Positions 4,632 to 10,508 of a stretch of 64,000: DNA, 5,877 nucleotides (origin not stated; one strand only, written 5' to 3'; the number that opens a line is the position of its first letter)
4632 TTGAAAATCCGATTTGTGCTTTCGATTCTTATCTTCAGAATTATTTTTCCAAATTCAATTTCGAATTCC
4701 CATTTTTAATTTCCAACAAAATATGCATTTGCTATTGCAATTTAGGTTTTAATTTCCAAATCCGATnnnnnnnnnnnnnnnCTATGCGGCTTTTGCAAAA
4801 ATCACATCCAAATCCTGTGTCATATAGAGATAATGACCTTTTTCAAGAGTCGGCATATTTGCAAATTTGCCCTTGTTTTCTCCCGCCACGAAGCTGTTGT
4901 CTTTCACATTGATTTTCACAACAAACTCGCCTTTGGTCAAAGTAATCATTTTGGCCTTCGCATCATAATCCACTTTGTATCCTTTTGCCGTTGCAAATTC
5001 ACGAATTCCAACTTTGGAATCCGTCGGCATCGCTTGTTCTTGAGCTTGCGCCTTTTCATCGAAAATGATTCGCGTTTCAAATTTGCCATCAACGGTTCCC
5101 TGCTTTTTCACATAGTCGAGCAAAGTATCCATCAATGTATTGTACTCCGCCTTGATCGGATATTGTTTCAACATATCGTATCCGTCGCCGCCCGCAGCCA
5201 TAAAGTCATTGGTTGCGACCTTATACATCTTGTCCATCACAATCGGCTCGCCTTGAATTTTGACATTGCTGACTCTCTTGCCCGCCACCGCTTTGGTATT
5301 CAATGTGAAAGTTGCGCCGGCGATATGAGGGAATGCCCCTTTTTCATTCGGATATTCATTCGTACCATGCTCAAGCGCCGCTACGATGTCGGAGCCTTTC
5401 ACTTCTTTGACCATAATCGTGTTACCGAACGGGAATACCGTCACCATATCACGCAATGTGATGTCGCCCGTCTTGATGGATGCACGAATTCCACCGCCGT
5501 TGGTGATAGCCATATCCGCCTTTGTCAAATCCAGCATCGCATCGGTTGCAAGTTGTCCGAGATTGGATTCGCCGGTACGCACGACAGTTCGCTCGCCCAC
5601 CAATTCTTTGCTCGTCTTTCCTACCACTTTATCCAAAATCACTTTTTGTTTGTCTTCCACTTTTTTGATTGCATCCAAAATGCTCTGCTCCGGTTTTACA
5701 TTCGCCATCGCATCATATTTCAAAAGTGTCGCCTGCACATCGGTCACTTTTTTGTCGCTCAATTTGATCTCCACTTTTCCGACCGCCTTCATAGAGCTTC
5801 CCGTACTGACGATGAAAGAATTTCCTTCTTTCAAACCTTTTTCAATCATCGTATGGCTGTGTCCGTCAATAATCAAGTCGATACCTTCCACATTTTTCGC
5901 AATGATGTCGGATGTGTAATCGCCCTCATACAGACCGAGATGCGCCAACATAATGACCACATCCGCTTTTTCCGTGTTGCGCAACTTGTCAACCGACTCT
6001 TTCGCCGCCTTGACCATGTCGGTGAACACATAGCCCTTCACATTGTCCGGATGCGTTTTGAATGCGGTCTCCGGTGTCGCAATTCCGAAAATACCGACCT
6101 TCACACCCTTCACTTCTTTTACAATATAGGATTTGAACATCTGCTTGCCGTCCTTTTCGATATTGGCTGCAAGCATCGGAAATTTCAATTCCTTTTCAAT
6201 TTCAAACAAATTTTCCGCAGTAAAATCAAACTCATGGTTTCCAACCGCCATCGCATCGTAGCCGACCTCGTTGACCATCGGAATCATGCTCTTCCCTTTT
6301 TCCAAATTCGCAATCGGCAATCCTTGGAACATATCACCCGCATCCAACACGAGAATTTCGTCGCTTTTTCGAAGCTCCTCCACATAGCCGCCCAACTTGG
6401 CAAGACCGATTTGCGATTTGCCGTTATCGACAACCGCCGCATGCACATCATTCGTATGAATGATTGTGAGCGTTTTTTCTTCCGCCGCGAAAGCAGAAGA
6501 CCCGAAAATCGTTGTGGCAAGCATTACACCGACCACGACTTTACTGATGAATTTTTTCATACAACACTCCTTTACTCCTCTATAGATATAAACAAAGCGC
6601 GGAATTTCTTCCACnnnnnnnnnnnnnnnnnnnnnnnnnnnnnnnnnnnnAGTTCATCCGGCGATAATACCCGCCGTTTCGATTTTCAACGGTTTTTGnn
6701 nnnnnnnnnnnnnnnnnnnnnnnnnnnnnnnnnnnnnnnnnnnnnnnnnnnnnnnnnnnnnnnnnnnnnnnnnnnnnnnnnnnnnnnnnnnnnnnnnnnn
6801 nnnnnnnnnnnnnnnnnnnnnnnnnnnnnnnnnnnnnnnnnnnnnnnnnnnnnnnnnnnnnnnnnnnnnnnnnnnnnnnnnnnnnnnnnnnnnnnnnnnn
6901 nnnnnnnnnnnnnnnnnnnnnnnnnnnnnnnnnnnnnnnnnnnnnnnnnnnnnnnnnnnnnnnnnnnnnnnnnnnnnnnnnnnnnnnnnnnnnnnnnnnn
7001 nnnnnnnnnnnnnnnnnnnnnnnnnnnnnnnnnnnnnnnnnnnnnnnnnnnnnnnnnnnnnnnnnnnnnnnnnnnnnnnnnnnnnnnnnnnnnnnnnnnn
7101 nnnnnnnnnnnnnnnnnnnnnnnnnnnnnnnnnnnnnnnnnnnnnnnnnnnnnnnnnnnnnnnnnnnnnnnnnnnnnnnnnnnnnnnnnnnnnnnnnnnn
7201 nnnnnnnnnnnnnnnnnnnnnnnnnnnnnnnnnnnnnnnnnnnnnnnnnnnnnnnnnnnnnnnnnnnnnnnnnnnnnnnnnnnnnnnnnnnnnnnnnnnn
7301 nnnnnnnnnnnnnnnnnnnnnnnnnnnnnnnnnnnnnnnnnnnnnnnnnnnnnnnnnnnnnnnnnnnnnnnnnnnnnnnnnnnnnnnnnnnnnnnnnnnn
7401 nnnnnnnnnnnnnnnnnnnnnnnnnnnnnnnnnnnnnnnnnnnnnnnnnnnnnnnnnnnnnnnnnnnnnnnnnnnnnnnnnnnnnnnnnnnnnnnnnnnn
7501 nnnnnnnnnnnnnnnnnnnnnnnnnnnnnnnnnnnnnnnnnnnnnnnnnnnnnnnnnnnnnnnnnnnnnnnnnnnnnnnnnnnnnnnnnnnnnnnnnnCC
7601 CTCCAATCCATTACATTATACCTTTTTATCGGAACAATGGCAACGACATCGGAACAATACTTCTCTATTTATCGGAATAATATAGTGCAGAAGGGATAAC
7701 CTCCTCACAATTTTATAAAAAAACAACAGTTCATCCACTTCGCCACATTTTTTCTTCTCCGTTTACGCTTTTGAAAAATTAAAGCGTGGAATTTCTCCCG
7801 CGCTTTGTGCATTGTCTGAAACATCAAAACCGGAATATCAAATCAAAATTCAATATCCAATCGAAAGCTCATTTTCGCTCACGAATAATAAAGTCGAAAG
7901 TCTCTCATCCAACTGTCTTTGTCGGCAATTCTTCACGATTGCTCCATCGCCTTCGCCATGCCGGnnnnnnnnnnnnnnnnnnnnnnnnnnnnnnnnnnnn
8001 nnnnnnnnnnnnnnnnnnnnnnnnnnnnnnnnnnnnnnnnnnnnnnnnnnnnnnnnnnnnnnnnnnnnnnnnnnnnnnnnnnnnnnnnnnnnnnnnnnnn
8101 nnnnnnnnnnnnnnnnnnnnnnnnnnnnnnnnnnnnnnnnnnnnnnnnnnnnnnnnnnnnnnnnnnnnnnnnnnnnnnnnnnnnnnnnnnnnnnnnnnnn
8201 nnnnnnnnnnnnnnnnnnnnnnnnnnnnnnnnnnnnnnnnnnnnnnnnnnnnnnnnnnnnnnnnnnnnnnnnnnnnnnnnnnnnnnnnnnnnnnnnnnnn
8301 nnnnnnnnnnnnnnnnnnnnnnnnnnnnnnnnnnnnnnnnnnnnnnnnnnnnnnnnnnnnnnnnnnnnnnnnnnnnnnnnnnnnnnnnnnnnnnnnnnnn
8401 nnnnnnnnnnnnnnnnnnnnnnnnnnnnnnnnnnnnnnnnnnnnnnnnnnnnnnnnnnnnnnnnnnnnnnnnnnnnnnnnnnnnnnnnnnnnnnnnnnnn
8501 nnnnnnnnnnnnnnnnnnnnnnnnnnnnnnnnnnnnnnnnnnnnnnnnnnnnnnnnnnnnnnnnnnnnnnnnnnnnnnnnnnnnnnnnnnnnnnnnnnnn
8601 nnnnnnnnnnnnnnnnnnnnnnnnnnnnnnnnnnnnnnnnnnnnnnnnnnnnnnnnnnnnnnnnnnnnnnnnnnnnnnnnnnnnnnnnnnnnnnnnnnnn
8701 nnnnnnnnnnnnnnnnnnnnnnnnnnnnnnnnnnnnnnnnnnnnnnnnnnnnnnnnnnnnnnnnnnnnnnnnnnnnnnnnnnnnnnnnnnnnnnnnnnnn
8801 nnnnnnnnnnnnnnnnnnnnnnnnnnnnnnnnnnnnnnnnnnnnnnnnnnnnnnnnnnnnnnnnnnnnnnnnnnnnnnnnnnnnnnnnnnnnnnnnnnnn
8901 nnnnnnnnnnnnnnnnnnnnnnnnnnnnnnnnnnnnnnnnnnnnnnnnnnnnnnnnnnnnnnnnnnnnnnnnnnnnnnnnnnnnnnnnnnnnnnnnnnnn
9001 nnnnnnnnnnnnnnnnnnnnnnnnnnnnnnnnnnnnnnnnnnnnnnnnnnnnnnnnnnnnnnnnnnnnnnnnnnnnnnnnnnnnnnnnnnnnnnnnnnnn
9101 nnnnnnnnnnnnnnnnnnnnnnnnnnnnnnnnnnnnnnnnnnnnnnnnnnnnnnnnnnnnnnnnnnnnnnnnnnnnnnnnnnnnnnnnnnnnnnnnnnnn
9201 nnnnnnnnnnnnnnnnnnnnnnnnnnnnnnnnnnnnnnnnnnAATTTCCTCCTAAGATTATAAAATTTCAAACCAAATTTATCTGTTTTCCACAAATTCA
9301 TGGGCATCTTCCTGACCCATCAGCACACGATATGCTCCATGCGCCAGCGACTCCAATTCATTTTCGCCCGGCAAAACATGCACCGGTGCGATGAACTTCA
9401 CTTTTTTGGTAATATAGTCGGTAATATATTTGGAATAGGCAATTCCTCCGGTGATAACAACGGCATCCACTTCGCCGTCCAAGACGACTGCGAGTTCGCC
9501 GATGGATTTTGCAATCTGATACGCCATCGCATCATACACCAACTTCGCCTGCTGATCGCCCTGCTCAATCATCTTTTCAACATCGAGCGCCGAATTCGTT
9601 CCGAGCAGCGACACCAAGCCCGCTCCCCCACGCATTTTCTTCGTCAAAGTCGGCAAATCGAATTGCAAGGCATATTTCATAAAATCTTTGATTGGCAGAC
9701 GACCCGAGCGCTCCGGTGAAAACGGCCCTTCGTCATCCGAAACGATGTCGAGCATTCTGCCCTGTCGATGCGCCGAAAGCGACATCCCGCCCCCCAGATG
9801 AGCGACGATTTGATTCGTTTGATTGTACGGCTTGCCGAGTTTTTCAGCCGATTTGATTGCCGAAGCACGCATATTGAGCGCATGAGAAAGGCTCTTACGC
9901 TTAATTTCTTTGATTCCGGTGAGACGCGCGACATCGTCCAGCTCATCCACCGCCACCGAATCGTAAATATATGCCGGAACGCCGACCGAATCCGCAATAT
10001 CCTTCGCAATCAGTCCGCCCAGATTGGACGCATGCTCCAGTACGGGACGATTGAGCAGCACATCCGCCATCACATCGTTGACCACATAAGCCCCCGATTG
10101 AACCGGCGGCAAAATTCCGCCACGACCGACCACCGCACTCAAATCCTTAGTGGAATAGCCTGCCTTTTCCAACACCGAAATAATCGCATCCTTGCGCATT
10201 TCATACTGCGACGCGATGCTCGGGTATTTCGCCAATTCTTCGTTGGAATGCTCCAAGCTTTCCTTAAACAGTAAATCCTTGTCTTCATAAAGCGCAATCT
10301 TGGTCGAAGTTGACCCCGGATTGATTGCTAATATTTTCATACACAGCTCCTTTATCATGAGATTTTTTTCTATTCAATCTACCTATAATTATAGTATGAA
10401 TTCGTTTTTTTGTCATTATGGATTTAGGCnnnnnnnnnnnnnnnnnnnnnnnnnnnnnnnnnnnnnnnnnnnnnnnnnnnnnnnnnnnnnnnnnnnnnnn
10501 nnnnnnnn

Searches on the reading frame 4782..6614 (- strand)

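Call 67: search_protein_families(library=pfam, proteins=[window:4782-6614:-])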
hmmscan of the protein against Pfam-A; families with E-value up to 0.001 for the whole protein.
window:4782-6614:- (610 aa): 3 families
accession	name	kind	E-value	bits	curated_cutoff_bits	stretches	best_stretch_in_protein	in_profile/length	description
PF02872.23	5_nucleotid_C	-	2.1e-46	158.4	23.6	1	330-484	1-158/158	5'-nucleotidase, C-terminal domain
PF00149.33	Metallophos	-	1.1e-12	49.3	21.5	1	50-255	2-190/191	Calcineurin-like phosphoesterase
PF07833.16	Cu_amine_oxidN1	-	2.6e-06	27.8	24.2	1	535-593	22-80/108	Copper amine oxidase N-terminal domain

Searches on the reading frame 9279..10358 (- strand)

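Call 41: search_protein_families(library=pfam, proteins=[window:9279-10358:-])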
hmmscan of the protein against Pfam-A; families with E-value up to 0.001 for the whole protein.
window:9279-10358:- (359 aa): 3 families
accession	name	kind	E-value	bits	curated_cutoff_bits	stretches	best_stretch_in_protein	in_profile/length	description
PF00871.23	Acetate_kinase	-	2.8e-17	62.9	22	1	169-321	188-348/392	Acetokinase family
PF00480.26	ROK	-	7.1e-05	22.9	22.9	1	259-321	199-259/294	ROK family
PF01869.26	BcrAD_BadFG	-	0.00022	21.3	31.5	0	263-320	187-248/271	BadF/BadG/BcrA/BcrD ATPase family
